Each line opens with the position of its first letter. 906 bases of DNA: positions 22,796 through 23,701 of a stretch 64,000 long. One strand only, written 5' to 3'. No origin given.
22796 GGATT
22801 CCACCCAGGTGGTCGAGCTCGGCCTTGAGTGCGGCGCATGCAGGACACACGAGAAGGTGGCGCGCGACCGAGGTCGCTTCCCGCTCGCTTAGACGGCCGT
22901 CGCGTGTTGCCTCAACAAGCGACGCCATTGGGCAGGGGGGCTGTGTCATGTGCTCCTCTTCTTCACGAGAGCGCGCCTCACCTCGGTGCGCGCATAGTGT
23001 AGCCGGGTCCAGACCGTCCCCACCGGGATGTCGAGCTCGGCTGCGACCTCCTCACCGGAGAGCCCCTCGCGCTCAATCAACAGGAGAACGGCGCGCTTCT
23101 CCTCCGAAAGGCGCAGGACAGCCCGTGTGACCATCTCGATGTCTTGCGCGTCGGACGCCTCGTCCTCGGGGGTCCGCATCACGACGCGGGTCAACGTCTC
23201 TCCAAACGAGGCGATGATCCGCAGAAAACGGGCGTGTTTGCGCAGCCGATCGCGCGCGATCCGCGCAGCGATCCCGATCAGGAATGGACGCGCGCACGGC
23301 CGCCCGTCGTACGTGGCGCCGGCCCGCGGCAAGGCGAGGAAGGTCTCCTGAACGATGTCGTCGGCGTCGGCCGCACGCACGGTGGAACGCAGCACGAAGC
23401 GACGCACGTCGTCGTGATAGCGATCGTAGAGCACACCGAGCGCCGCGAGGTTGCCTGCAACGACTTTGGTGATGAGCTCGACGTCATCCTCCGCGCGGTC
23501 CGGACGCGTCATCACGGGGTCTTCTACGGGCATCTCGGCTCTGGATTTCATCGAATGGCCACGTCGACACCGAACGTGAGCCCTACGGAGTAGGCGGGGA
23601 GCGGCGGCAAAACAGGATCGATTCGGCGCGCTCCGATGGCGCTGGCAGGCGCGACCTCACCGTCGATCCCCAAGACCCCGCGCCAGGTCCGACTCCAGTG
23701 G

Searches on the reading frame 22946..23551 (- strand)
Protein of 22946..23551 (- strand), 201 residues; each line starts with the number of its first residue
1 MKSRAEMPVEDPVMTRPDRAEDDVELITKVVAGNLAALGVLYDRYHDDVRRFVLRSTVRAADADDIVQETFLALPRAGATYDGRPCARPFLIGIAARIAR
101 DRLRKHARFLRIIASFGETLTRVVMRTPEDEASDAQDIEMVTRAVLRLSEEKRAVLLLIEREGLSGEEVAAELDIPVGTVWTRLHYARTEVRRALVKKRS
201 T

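Call 10: search_protein_families(library=pfam, proteins=[window:22946-23551:-], max_evalue=0.01)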
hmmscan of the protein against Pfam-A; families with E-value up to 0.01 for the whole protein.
window:22946-23551:- (201 aa): 6 families
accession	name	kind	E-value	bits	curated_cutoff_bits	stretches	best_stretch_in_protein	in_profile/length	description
PF04542.20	Sigma70_r2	-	2.7e-14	53.2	24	1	41-108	1-70/71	Sigma-70 region 2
PF08281.18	Sigma70_r4_2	-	2.8e-12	46.5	25.7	1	139-189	2-52/54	Sigma-70, region 4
PF07638.17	Sigma70_ECF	-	5.7e-09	36.6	21.1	1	25-195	6-183/185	ECF sigma factor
PF04545.22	Sigma70_r4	-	1.3e-06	28.3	24.1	1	147-192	4-49/50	Sigma-70, region 4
PF13384.12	HTH_23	-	0.00014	22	24.6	1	149-184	3-38/50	Homeodomain-like domain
PF05331.17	DUF742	-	0.0027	18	27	0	146-180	39-72/114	Protein of unknown function (DUF742)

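Call 11: search_protein_families(library=ncbifam, proteins=[window:22946-23551:-], max_evalue=0.01)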
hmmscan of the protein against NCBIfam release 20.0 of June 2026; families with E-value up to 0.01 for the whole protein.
window:22946-23551:- (201 aa): 89 families (the best 25 are shown)
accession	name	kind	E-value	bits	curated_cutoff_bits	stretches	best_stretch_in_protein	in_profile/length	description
NF009172.0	PRK12519.1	subfamily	5.2e-28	97.9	222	1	20-196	13-190/194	RNA polymerase sigma factor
NF009166.1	PRK12513.1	equivalog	2.2e-26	92.8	206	1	19-198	5-189/193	RNA polymerase sigma factor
NF009168.0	PRK12515.1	subfamily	3.3e-23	82.2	236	1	19-195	5-179/189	RNA polymerase sigma factor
NF009171.0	PRK12518.1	equivalog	2.1e-22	79.9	208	1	20-197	11-186/191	RNA polymerase sigma factor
NF007227.0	PRK09645.1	subfamily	3.5e-22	79.1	202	1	36-196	13-171/177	sigma-70 family RNA polymerase sigma factor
NF007216.0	PRK09638.1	equivalog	4.5e-22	78.7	194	1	21-198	3-177/180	RNA polymerase sigma factor SigY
TIGR02937.1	sigma70-ECF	superfamily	9.4e-22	77.4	42.9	1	37-195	2-165/165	sigma-70 family RNA polymerase sigma factor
NF009195.0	PRK12543.1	subfamily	1.5e-20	73.5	197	1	21-194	5-177/192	RNA polymerase sigma factor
NF008888.0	PRK11922.1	equivalog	2e-20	73.4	204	1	17-197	11-198/231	RNA polymerase sigma factor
NF007225.0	PRK09643.1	equivalog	3.6e-20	72.5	190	1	20-197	11-184/204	RNA polymerase sigma factor SigM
TIGR02939.1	RpoE_Sigma70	equivalog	1.5e-19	70.7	236.15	1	20-195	4-186/190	RNA polymerase sigma factor RpoE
NF007223.0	PRK09641.1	equivalog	3.1e-18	66.3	209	1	25-196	7-185/187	RNA polymerase sigma factor SigW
TIGR02948.1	SigW_bacill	equivalog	7.8e-18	65.2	243.1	1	26-195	8-184/187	RNA polymerase sigma factor SigW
TIGR02950.1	SigM_subfam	subfamily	7.9e-18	64.8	147.95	1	41-193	5-156/159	RNA polymerase sigma factor, SigM family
TIGR02989.1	Sig-70_gvs1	subfamily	1.8e-17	63.7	124.55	1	40-192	5-155/158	RNA polymerase sigma-70 factor, Rhodopirellula/Verrucomicrobium family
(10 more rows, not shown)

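Call 14: find_homologous_proteins(query=window:22946-23551:-)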
Query window:22946-23551:- (201 aa): 1659 proteins with E <= 0.001 among 3361 candidates; the best 120 are listed.
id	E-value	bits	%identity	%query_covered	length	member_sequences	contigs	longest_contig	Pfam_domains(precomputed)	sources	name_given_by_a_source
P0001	7.9e-113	392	99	94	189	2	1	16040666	PF07638.18,PF04545.23,PF04542.21,PF08281.19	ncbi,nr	ncbi:putative RNA polymerase ECF-subfamily sigma factor [Minicystis rosea]|nr:putative RNA polymeras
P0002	5.4e-94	331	79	100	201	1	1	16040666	PF07638.18,PF04545.23,PF04542.21,PF08281.19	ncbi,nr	ncbi:putative RNA polymerase ECF-subfamily sigma factor [Minicystis rosea]|nr:putative RNA polymeras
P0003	9.6e-75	268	70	84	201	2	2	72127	PF07638.18,PF04542.21,PF08281.19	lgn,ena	-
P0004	6.5e-71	256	66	90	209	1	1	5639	PF07638.18,PF04545.23,PF04542.21,PF08281.19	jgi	jgi:RNA polymerase sigma-70 factor (ECF subfamily)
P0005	1.2e-69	252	67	90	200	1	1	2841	PF07638.18,PF04545.23,PF04542.21,PF08281.19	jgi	jgi:RNA polymerase sigma-70 factor (ECF subfamily)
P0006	6.1e-68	246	62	100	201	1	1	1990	PF13384.13,PF07638.18,PF04545.23,PF04542.21,PF08281.19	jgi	jgi:RNA polymerase sigma-70 factor (ECF subfamily)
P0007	8.7e-65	236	65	83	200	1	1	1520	PF07638.18,PF04542.21,PF08281.19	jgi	-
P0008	1.1e-64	235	63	85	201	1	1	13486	PF07638.18,PF04545.23,PF04542.21,PF08281.19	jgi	jgi:RNA polymerase sigma-70 factor (ECF subfamily)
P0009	4.6e-64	233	65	89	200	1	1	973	PF07638.18,PF04545.23,PF04542.21,PF08281.19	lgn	-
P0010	4.9e-64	233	64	83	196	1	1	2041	PF07638.18,PF04545.23,PF04542.21,PF08281.19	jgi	jgi:RNA polymerase sigma factor (sigma-70 family)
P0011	9.7e-62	226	58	96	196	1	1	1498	PF07638.18,PF04545.23,PF04542.21,PF08281.19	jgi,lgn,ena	-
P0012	1.2e-61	226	60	90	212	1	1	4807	PF07638.18,PF04545.23,PF04542.21,PF08281.19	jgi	jgi:RNA polymerase sigma-70 factor (ECF subfamily)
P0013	3.2e-61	224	60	90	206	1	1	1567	PF07638.18,PF04545.23,PF04542.21,PF08281.19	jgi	jgi:RNA polymerase sigma-70 factor (ECF subfamily)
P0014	9.1e-61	223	66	84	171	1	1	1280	PF07638.18,PF04542.21,PF08281.19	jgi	jgi:RNA polymerase sigma-70 factor (ECF subfamily)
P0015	1.3e-60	222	61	89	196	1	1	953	PF07638.18,PF04542.21,PF08281.19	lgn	-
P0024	3.3e-57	211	57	93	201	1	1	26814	PF04545.23,PF04542.21,PF08281.19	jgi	jgi:RNA polymerase sigma-70 factor, ECF subfamily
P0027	5.7e-57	210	57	88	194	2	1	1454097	PF13384.13,PF07638.18,PF04545.23,PF04542.21,PF08281.19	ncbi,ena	-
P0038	1.1e-54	203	54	90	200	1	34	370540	PF07638.18,PF04545.23,PF04542.21,PF08281.19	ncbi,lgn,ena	-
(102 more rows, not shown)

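Call 17: list_cluster_members(proteins=[P0001, P0002])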
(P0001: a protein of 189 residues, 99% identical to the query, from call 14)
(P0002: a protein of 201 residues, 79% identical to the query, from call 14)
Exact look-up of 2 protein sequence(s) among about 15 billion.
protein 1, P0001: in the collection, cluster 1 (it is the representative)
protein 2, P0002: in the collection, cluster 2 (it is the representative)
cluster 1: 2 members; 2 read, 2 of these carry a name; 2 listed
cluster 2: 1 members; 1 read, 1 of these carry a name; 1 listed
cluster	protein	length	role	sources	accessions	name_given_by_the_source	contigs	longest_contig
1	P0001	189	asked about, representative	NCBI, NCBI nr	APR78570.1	putative RNA polymerase ECF-subfamily sigma factor [Minicystis rosea]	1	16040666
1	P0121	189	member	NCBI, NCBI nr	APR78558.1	RNA polymerase sigma-54 factor RpoN [Minicystis rosea]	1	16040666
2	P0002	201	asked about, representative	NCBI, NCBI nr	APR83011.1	putative RNA polymerase ECF-subfamily sigma factor [Minicystis rosea]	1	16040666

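Call 18: find_encoding_contigs(protein=P0002, flank=6000, max_places=3)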
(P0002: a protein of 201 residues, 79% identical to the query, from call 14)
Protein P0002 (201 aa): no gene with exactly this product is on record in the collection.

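Call 19: find_encoding_contigs(protein=P0003, flank=6000, max_places=3)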
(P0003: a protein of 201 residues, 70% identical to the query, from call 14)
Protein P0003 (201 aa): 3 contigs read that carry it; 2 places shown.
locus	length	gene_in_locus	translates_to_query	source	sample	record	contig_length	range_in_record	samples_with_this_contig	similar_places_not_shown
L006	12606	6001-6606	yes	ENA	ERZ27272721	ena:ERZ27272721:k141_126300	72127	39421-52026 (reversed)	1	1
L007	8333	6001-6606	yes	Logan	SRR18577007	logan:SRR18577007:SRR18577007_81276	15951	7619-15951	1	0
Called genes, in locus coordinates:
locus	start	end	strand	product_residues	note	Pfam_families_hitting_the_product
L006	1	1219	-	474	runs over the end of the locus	PF09099:Qn_am_d_aIII (weak), PF04151:PPC (weak)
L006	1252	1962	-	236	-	PF00932:LTD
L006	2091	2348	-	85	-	PF02954:HTH_8 (weak)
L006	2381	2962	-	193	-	PF00355:Rieske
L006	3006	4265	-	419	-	-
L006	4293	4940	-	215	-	-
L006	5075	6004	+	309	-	-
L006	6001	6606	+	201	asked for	PF07638:Sigma70_ECF, PF04542:Sigma70_r2, PF08281:Sigma70_r4_2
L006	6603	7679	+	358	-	PF04773:FecR, PF13525:YfiO (faint)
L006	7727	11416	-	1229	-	PF02518:HATPase_c, PF00690:Cation_ATPase_N, PF00122:E1-E2_ATPase, PF00702:Hydrolase, PF13246:Cation_ATPase, PF00689:Cation_ATPase_C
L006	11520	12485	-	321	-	-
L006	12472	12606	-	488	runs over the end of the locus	PF04966:OprB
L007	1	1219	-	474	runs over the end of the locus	PF09099:Qn_am_d_aIII (weak), PF04151:PPC (weak)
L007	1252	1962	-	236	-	PF00932:LTD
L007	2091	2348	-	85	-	PF02954:HTH_8 (weak)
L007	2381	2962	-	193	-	PF00355:Rieske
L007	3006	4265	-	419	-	-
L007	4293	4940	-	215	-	-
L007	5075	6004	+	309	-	-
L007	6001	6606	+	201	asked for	PF07638:Sigma70_ECF, PF04542:Sigma70_r2, PF08281:Sigma70_r4_2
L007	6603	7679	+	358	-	PF04773:FecR, PF13525:YfiO (faint)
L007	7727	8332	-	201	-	?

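Call 20: find_encoding_contigs(protein=P0121, flank=6000, max_places=3)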
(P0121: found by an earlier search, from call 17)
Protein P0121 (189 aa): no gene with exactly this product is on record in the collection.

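Call 40: find_related_loci(query=A2, collection=metagenome_contigs, flank=4000)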
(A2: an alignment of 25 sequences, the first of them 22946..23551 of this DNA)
Query A2 (201 aa) in metagenome_contigs; peptide patterns used: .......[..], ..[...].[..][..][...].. (x = any residue, [..] = any of these).
600 stretches matched a pattern (row limit reached: there are more); 387 encode a relative of the query (tblastn E <= 1e-3); the best 80 are kept; 80 distinct loci.
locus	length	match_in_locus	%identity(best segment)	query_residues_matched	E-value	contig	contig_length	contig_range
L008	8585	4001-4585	50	1-195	2e-53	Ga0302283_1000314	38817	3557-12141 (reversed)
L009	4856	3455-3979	49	21-195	2e-50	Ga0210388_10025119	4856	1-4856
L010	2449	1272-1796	52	23-198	2e-45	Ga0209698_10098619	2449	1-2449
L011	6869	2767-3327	44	1-199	3e-41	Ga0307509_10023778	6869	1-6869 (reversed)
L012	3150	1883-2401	44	22-195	6e-41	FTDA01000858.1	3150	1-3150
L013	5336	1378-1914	43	14-187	8e-39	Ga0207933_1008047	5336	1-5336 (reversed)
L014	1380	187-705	43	22-195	6e-39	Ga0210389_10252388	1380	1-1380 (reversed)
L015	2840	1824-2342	43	12-187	1e-37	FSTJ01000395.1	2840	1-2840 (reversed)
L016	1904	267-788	41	22-195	2e-37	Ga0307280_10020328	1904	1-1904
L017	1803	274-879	41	1-195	1e-37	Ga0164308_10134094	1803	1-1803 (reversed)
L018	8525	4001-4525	43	23-201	4e-37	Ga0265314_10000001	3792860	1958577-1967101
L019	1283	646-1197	43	5-198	1e-35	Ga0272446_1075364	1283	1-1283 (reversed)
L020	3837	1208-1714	46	23-192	6e-34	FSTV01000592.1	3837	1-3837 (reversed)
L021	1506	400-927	41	19-195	2e-32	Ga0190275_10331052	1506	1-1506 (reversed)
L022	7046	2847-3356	39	22-192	3e-29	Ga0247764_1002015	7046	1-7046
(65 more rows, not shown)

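Call 41: find_encoding_contigs(protein=P0008, flank=4000, max_places=1)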
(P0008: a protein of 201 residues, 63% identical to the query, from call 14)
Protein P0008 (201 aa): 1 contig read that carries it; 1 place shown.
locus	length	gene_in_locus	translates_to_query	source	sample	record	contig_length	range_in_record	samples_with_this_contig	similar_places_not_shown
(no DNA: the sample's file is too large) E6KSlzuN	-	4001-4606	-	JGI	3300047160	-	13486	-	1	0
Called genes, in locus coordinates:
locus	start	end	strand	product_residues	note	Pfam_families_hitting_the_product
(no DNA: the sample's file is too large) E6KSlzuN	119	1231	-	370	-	PF02771:Acyl-CoA_dh_N (weak), PF02770:Acyl-CoA_dh_M, PF08028:Acyl-CoA_dh_2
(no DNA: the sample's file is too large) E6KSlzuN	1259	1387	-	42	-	-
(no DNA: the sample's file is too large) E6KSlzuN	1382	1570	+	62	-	-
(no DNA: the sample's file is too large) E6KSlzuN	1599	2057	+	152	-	-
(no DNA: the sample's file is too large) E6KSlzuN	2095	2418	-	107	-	-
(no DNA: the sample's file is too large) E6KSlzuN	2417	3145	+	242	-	-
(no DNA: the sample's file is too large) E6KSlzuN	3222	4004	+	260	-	-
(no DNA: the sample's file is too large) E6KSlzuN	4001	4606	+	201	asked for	PF07638:Sigma70_ECF (weak), PF04542:Sigma70_r2, PF08281:Sigma70_r4_2, PF04545:Sigma70_r4 (weak)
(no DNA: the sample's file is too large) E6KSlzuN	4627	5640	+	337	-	PF04773:FecR, PF13525:YfiO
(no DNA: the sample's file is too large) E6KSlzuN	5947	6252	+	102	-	?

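Call 42: find_encoding_contigs(protein=P0024, flank=4000, max_places=1)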
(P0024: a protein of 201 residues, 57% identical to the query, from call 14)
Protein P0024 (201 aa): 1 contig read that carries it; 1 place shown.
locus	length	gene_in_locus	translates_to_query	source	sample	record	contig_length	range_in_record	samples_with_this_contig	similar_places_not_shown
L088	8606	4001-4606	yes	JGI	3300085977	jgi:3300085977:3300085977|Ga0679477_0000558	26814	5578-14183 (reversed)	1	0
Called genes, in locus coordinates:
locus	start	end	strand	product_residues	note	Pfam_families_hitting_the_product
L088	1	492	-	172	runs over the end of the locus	-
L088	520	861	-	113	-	-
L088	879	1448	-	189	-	-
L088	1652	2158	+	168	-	-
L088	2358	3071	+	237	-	-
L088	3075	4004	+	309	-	-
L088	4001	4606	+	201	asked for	PF04542:Sigma70_r2, PF08281:Sigma70_r4_2, PF04545:Sigma70_r4 (weak)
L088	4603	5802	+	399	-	PF13490:zf-HC2 (weak), PF04773:FecR (faint)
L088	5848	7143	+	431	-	PF13606:Ank_3 (faint), PF12796:Ank_2 (weak), PF13857:Ank_5, PF00023:Ank, PF13637:Ank_4 (weak), PF12796:Ank_2, PF00023:Ank (weak)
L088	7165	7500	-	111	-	PF07045:DUF1330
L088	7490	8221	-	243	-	PF00106:adh_short, PF08659:KR, PF23441:SDR, PF13561:adh_short_C2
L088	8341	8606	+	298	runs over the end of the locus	PF00126:HTH_1, PF03466:LysR_substrate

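Call 43: find_encoding_contigs(protein=P0027, flank=4000, max_places=1)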
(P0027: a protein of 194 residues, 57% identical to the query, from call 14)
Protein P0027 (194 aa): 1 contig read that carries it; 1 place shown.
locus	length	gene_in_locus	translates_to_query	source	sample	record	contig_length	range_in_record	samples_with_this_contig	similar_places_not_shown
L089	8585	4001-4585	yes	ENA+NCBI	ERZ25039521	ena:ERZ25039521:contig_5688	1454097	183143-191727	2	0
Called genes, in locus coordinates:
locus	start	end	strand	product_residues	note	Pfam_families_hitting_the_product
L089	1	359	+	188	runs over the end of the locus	-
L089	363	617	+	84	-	-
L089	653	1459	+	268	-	PF00932:LTD (weak)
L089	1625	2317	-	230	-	PF00089:Trypsin, PF13365:Trypsin_2, PF17820:PDZ_6 (faint), PF13180:PDZ_2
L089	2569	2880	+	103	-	-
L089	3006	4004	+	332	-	-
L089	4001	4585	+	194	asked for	PF07638:Sigma70_ECF (faint), PF04542:Sigma70_r2, PF08281:Sigma70_r4_2, PF04545:Sigma70_r4 (weak), PF13384:HTH_23 (weak)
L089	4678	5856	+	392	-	PF04773:FecR, PF13525:YfiO (weak)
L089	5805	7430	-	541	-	PF00282:Pyridoxal_deC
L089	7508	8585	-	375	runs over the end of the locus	-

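Call 44: find_encoding_contigs(protein=P0038, flank=4000, max_places=1)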
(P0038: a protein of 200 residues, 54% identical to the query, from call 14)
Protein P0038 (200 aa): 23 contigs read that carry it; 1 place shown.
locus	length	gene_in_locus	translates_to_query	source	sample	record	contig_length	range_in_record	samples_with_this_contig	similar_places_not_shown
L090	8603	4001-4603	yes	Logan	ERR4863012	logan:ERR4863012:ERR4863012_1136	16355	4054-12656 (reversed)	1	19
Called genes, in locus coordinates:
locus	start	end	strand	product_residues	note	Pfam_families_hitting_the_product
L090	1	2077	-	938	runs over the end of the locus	PF04185:Phosphoesterase (weak)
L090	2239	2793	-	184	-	PF04264:YceI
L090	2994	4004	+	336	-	-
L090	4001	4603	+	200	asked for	PF07638:Sigma70_ECF (faint), PF04542:Sigma70_r2, PF08281:Sigma70_r4_2, PF04545:Sigma70_r4 (weak)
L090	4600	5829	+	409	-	PF04773:FecR (weak)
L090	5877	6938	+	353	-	-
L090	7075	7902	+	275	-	-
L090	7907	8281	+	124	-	-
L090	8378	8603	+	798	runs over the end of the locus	PF03176:MMPL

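Call 57: search_solved_structures(query=window:22946-23551:-, max_evalue=0.001, show_alignments=0)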
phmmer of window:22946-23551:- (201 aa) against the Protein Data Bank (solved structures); distinct sequences matched with E-value up to 0.001: 24.
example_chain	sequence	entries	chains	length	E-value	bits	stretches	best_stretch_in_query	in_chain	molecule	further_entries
6dv9_F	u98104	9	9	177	3.1e-16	62.9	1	30-195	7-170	ECF RNA polymerase sigma factor SigL | RNA polymerase sigma factor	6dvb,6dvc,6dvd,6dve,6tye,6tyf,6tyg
1or7_A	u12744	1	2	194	3.1e-12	49.9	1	23-191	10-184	RNA polymerase sigma-E factor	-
6jbq_F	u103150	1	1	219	3.1e-12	49.8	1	21-191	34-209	ECF RNA polymerase sigma-E factor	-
6in7_B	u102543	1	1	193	3.3e-12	49.7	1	21-195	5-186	RNA polymerase sigma-H factor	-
8z6g_B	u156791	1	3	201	3.7e-12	49.6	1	21-195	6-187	RNA polymerase sigma factor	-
7qh5_A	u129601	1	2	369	1.5e-11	47.6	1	29-111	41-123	RNA polymerase sigma factor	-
9m9d_F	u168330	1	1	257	3.2e-11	46.5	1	42-194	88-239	ECF RNA polymerase sigma factor SigE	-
9m9e_F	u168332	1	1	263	3.4e-11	46.4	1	42-194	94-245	ECF RNA polymerase sigma factor SigE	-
9m98_F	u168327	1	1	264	3.4e-11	46.4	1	42-194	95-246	ECF RNA polymerase sigma factor SigE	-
5wuq_A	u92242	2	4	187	5.7e-11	45.7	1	27-195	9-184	ECF RNA polymerase sigma factor SigW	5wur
6jcy_F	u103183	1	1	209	2.7e-08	37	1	52-195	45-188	ECF RNA polymerase sigma factor SigH,ECF RNA polymerase sigma factor SigE,ECF RNA polymera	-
5zx2_F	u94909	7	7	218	1.9e-07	34.3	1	53-195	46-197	ECF RNA polymerase sigma factor SigH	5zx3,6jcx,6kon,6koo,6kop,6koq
4cxf_A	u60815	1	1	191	4.2e-07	33.1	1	24-192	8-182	RNA POLYMERASE SIGMA FACTOR CNRH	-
6dxo_A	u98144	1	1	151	5e-07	32.9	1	25-104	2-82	RNA polymerase ECF-subfamily sigma factor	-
4nqw_A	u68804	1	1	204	2.2e-06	30.8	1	13-194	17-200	ECF RNA polymerase sigma factor SigK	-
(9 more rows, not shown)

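Call 58: search_solved_structures(query=window:22946-23551:-, max_evalue=1e-11, show_alignments=2)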
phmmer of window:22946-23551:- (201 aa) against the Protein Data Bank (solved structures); distinct sequences matched with E-value up to 1e-11: 5.
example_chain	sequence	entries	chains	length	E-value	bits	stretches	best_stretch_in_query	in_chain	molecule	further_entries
6dv9_F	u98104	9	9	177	3.1e-16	62.9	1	30-195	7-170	ECF RNA polymerase sigma factor SigL | RNA polymerase sigma factor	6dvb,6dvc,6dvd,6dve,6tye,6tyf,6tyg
1or7_A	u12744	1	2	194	3.1e-12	49.9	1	23-191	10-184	RNA polymerase sigma-E factor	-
6jbq_F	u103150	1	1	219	3.1e-12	49.8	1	21-191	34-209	ECF RNA polymerase sigma-E factor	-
6in7_B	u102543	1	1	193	3.3e-12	49.7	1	21-195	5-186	RNA polymerase sigma-H factor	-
8z6g_B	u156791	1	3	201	3.7e-12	49.6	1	21-195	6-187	RNA polymerase sigma factor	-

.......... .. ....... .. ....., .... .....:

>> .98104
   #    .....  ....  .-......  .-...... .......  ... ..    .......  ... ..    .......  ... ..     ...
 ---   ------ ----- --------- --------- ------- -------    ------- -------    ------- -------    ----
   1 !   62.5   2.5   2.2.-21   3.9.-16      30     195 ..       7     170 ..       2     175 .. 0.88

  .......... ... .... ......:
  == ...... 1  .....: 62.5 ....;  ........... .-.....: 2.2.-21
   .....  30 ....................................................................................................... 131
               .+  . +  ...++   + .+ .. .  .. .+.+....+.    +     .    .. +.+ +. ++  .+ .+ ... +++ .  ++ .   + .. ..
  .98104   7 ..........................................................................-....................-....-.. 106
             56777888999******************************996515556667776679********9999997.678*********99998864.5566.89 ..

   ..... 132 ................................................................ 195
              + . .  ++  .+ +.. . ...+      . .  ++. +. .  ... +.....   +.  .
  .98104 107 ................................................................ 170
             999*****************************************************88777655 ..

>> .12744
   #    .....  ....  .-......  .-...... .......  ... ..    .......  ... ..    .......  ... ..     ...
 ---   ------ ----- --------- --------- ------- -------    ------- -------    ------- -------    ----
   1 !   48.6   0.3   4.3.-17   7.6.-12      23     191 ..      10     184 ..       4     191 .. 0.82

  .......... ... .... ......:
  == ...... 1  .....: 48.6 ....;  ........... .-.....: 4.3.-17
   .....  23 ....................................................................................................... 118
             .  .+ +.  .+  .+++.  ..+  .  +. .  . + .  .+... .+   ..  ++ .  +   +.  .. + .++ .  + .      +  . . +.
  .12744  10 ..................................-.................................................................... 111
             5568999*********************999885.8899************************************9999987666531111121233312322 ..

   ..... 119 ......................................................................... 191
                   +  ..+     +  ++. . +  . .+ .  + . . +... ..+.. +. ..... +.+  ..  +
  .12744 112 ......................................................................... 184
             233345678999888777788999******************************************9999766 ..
